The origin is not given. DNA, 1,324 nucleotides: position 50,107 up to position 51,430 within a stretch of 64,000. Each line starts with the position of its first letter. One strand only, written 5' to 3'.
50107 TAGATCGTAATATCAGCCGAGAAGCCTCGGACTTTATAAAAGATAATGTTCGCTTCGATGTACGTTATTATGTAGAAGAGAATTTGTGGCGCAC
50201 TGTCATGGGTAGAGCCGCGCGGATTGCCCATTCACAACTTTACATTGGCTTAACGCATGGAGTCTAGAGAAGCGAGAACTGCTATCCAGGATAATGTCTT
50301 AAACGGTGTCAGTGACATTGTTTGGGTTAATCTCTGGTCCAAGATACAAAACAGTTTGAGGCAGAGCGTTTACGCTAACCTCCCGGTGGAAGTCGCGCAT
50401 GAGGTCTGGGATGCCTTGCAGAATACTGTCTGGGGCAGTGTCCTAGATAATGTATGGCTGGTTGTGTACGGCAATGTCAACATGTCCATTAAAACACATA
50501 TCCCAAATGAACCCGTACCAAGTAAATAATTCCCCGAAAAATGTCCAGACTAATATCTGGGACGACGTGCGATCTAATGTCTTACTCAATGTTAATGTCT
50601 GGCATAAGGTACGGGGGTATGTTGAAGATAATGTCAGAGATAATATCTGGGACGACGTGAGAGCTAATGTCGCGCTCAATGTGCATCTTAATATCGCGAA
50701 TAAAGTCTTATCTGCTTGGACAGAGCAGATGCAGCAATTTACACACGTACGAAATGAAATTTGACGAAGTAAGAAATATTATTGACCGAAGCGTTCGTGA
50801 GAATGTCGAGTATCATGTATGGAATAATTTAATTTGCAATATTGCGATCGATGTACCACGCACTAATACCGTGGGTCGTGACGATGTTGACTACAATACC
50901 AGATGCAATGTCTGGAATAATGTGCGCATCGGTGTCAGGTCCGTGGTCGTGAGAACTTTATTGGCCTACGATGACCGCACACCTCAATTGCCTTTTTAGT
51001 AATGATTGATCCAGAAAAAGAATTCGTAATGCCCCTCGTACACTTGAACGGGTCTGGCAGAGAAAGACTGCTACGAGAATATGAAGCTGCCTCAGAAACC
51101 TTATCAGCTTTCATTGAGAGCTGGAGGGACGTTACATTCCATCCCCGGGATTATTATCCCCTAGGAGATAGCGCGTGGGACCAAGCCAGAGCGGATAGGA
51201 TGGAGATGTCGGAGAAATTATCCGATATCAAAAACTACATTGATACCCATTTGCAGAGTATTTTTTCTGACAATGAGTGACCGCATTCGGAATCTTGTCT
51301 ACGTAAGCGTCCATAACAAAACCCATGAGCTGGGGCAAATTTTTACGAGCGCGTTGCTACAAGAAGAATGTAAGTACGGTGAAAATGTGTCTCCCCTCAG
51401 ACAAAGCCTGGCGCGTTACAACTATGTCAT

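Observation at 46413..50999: Tandem array of about 20 paralogous small genes encoding x-N-V-x tetrapeptide-repeat proteins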

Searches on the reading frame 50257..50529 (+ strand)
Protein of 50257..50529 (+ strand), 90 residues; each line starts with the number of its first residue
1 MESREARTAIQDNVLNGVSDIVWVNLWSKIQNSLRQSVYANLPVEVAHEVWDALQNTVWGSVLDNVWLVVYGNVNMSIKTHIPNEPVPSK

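Call 4: search_protein_families(library=pfam, max_evalue=1, proteins=[window:50257-50529:+])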
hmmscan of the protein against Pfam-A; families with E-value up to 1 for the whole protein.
window:50257-50529:+ (90 aa): 1 family
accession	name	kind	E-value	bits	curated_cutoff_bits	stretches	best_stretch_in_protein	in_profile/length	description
PF23248.1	KH_PARP14_2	-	0.0051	17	27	1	42-71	4-33/72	PARP14, second type I KH domain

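Call 5: search_protein_families(library=phrogs, max_evalue=1, proteins=[window:50257-50529:+])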
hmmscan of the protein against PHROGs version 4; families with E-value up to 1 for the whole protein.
window:50257-50529:+ (90 aa): 2 families
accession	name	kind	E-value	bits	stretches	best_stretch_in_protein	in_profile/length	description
phrog_6063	-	unknown function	0.19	12.7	0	15-32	45-62/64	-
phrog_2221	-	unknown function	0.52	11.2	0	46-58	29-41/53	-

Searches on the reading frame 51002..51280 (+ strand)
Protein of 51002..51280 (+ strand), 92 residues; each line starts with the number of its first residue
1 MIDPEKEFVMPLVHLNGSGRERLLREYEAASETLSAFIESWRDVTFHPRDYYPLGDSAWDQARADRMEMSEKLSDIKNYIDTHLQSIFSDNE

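Call 4: search_protein_families(library=pfam, max_evalue=1, proteins=[window:51002-51280:+])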
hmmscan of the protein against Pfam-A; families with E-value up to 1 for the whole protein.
window:51002-51280:+ (92 aa): 0 families

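Call 5: search_protein_families(library=phrogs, max_evalue=1, proteins=[window:51002-51280:+])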
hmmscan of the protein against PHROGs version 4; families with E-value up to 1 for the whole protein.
window:51002-51280:+ (92 aa): 0 families

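Call 89: search_protein_families(library=pfam, max_evalue=0.01, proteins=[window:51002-51277:+])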
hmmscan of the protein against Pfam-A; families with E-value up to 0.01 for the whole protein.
window:51002-51277:+ (92 aa): 0 families
